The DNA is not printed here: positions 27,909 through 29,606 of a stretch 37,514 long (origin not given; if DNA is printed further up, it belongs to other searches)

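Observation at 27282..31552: Giant FkbM-methyltransferase / unassigned centre / GT2 fusion, translationally coupled to a TagF-like transferase and a GT2: candidate glycan capping or termination module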

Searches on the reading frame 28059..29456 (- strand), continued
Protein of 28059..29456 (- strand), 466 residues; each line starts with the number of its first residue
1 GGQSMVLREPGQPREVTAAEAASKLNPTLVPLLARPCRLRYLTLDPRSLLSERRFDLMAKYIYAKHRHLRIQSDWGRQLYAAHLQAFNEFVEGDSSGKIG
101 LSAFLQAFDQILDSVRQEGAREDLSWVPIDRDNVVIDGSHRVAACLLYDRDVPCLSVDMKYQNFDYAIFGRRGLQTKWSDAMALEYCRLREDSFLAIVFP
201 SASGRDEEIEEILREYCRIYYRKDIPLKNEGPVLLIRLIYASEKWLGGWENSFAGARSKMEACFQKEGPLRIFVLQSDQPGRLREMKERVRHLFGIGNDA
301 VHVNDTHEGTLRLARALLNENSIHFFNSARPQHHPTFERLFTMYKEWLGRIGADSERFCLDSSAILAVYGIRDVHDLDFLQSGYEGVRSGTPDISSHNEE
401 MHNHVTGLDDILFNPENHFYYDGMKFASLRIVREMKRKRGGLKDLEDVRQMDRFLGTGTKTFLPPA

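Call 72: search_protein_families(library=pfam, proteins=[L013:6790-7821:+, L012:17463-18173:-, L012:16691-17467:-, L012:18169-19440:-, L013:5934-6782:+, L013:8157-9539:-, L011:12396-13430:+, L038:8669-9982:+, L016:7763-9130:+, L028:8653-9984:+], max_evalue=0.01)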
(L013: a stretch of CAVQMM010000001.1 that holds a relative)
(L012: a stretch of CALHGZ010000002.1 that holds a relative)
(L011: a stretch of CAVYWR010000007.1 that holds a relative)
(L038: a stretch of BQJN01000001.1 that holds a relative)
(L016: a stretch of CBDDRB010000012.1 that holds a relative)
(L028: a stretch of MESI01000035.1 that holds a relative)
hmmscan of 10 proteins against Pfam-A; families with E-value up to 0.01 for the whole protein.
L013:6790-7821:+ (344 aa): 7 families
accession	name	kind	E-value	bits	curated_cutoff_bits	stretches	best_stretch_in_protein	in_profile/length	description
PF00005.33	ABC_tran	-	1.9e-38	132.6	25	1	18-164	1-136/137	ABC transporter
PF12857.13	TOBE_3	-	2.3e-14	53.5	27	1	284-338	4-59/59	TOBE-like domain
PF13304.12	AAA_21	-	2.7e-10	41.3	27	2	113-198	214-301/304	AAA domain, putative AbiEii toxin, Type IV TA system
PF03459.23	TOBE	-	1e-06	29.3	22.3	1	287-342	7-62/64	TOBE domain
PF02463.25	SMC_N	-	4e-06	26.9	40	1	61-208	65-209/220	RecF/RecN/SMC N terminal domain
PF13401.12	AAA_22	-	0.0012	19.6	27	1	27-162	4-92/130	AAA domain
PF13173.12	AAA_14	-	0.0071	16.8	27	0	29-75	3-49/129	AAA domain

L012:17463-18173:- (236 aa): 5 families
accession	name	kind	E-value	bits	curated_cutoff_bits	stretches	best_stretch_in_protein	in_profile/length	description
PF00005.33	ABC_tran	-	3.8e-28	99.2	25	1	16-155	1-137/137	ABC transporter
PF13304.12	AAA_21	-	4e-15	57.1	27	2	77-185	167-299/304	AAA domain, putative AbiEii toxin, Type IV TA system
PF02463.25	SMC_N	-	8.4e-07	29.1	40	1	16-46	15-44/220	RecF/RecN/SMC N terminal domain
PF13555.12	AAA_29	-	0.0004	20.5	27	1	21-61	17-56/61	P-loop containing region of AAA domain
PF13175.12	AAA_15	-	0.0026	17.9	32.1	0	18-91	16-55/374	AAA ATPase domain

L012:16691-17467:- (258 aa): 2 families
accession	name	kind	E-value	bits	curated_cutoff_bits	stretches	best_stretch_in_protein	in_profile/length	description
PF13346.12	ABC2_membrane_5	-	0.00021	21.4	25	1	13-188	8-175/205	ABC-2 family transporter protein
PF12679.13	ABC2_membrane_2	-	0.0017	18.1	27.2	0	4-257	3-282/283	ABC-2 family transporter protein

L012:18169-19440:- (423 aa): 2 families
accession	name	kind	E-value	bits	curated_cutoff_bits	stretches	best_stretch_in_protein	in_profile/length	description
PF05048.19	NosD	-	6.1e-36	124.3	23.6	2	156-354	2-212/212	Periplasmic copper-binding protein (NosD)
PF13229.12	Beta_helix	-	2.5e-30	105.6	25.9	3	120-261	1-140/158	Right handed beta helix region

L013:5934-6782:+ (282 aa): 1 family
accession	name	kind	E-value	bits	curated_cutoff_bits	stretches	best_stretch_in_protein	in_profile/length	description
PF00528.27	BPD_transp_1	-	1.4e-07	31.9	26.4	1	82-270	4-178/184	Binding-protein-dependent transport system inner membrane component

L013:8157-9539:- (460 aa): 0 families

L011:12396-13430:+ (345 aa): 2 families
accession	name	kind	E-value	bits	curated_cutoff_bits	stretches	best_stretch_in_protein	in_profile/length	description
PF13704.12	Glyco_tranf_2_4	-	7.8e-10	39.6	27.5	1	13-96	1-85/98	Glycosyl transferase family 2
PF00535.33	Glycos_transf_2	-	2.8e-05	24.5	23.3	1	9-100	3-96/168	Glycosyl transferase family 2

L038:8669-9982:+ (438 aa): 2 families
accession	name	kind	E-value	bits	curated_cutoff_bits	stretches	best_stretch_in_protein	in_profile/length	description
PF13440.11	Polysacc_synt_3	-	1.5e-49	169.3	23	1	32-322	1-293/293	Polysaccharide biosynthesis protein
PF01943.22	Polysacc_synt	-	5.3e-24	85.5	28.2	1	9-267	2-267/274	Polysaccharide biosynthesis protein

L016:7763-9130:+ (456 aa): 2 families
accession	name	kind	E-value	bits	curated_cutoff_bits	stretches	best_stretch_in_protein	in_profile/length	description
PF13440.11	Polysacc_synt_3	-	1.7e-43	149.4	23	1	57-346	2-293/293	Polysaccharide biosynthesis protein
PF01943.22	Polysacc_synt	-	1.5e-18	67.6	28.2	1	33-289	2-265/274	Polysaccharide biosynthesis protein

L028:8653-9984:+ (444 aa): 2 families
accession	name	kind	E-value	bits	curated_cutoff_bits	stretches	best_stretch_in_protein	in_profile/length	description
PF13440.11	Polysacc_synt_3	-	1.1e-50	172.9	23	1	44-334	1-293/293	Polysaccharide biosynthesis protein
PF01943.22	Polysacc_synt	-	1.5e-20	74.2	28.2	1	22-277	3-266/274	Polysaccharide biosynthesis protein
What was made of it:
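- The other 'Wzt' hits are NosDFY or a TOBE importer (call 72).
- Tried and rejected: These are NosDFY and a TOBE-type importer, not O-antigen exporters (call 72).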

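Call 76: find_related_loci(query=A1, collection=viral_contigs, flank=8000)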
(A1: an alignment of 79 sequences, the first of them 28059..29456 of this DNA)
Query A1 (466 aa) in viral_contigs; peptide patterns used: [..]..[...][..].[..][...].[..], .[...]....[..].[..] (x = any residue, [..] = any of these).
147 stretches matched a pattern; 41 encode a relative of the query (tblastn E <= 1e-3); 41 distinct loci.
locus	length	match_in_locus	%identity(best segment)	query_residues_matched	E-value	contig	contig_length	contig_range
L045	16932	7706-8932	40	49-455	7e-105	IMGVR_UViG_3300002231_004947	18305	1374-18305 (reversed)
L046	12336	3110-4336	39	49-455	3e-103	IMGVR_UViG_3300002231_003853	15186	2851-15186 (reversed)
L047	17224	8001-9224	39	48-449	8e-100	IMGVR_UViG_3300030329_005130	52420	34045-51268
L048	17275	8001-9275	38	45-458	1e-98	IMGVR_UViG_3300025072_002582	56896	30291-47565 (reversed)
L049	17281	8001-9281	38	46-462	1e-93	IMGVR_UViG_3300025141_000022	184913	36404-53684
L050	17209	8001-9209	39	49-452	2e-93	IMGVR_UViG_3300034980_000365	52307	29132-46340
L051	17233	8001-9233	38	49-455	7e-91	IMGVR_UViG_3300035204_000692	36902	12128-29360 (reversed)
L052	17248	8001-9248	36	42-448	1e-90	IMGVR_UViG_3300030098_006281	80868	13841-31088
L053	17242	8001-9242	36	44-454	6e-89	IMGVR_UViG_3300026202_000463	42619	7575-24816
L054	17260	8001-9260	37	49-453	3e-88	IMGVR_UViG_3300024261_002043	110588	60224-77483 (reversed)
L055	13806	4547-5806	37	49-453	3e-88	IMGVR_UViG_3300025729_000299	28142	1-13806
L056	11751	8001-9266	37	39-455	1e-85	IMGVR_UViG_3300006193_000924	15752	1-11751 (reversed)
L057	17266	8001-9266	37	39-455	1e-85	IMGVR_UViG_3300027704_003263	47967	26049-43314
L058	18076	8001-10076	35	37-452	5e-81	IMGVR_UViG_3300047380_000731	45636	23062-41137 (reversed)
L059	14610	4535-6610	35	37-452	5e-81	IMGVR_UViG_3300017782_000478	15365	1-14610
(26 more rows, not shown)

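Call 83: search_protein_families(library=pfam, proteins=[L026:4948-6156:+, L026:1529-2605:+, L026:4312-4938:+, L026:6163-6507:+, L026:3720-4307:+, L026:641-1525:+, L026:7640-8824:+, L022:11090-11890:+, L016:13099-13851:+], max_evalue=0.001)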
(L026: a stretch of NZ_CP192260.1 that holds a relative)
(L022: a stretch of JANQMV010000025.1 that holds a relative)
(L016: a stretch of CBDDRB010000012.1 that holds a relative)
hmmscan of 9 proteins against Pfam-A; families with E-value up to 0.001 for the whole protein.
L026:4948-6156:+ (403 aa): 4 families
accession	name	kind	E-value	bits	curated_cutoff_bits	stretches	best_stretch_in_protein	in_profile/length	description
PF01041.23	DegT_DnrJ_EryC1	-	2e-101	340.3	19.8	1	22-381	5-358/360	DegT/DnrJ/EryC1/StrS aminotransferase family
PF00155.27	Aminotran_1_2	-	3.3e-10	40.1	19.7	1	45-167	45-183/361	Aminotransferase class I and II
PF01212.27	Beta_elim_lyase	-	8e-08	32.4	27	1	42-213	32-214/288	Beta-eliminating lyase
PF01053.26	Cys_Met_Meta_PP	-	0.00043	19.4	27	1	42-93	52-102/381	Cys/Met metabolism PLP-dependent enzyme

L026:1529-2605:+ (359 aa): 1 family
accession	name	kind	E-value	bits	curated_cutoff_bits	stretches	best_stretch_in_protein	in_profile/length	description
PF14897.12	EpsG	-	7.2e-56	190.1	30.1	1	40-347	2-315/326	EpsG family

L026:4312-4938:+ (209 aa): 3 families
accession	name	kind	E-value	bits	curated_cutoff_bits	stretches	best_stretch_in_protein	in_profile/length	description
PF17836.7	PglD_N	-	9e-20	71.5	23.4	1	2-78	1-78/78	PglD N-terminal domain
PF00132.30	Hexapep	-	1e-07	31.7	27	1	152-185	1-34/36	Bacterial transferase hexapeptide (six repeats)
PF25084.1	LbH_EIF2B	-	0.00042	20.7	54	1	89-182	12-102/105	EIF2B subunit epsilon LbH domain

L026:6163-6507:+ (115 aa): 5 families
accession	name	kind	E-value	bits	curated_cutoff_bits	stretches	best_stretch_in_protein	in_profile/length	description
PF01381.28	HTH_3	-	3.7e-14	52.9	23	1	6-58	1-52/55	Helix-turn-helix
PF13560.12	HTH_31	-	3.1e-11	43.9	27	1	3-57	3-57/64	Helix-turn-helix domain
PF12844.13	HTH_19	-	1.6e-09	37.9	30.2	1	3-59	1-56/64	Helix-turn-helix domain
PF13443.12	HTH_26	-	4.4e-08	33.7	22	1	5-64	1-60/63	Cro/C1-type HTH DNA-binding domain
PF13413.12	HTH_25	-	3.5e-05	24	24.6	1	9-38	5-34/62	Helix-turn-helix domain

L026:3720-4307:+ (196 aa): 1 family
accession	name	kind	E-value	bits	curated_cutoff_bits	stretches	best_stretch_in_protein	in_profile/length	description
PF02397.22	Bac_transf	-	2.7e-66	223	27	1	2-174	1-179/179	Bacterial sugar transferase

L026:641-1525:+ (295 aa): 2 families
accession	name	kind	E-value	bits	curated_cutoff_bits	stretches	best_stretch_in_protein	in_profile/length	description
PF00535.33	Glycos_transf_2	-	2.3e-23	83.4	23.3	1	6-120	1-115/168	Glycosyl transferase family 2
PF10111.15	Glyco_tranf_2_2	-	1.1e-07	32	27.3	1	30-107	27-105/276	Glycosyltransferase like family 2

L026:7640-8824:+ (395 aa): 3 families
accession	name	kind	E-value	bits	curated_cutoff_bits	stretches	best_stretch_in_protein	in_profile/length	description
PF00534.26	Glycos_transf_1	-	4.2e-30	105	26.4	1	223-378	12-170/172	Glycosyl transferases group 1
PF13692.12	Glyco_trans_1_4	-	2.5e-22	80.1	27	1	227-366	2-142/142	Glycosyl transferases group 1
PF13439.12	Glyco_transf_4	-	2.9e-05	24.6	28.5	1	109-202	56-164/170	Glycosyltransferase Family 4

L022:11090-11890:+ (267 aa): 0 families

L016:13099-13851:+ (251 aa): 1 family
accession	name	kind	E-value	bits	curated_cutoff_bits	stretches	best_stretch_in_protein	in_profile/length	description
PF05050.19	Methyltransf_21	-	4.9e-18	66.3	22.7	1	44-213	1-172/173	Methyltransferase FkbM domain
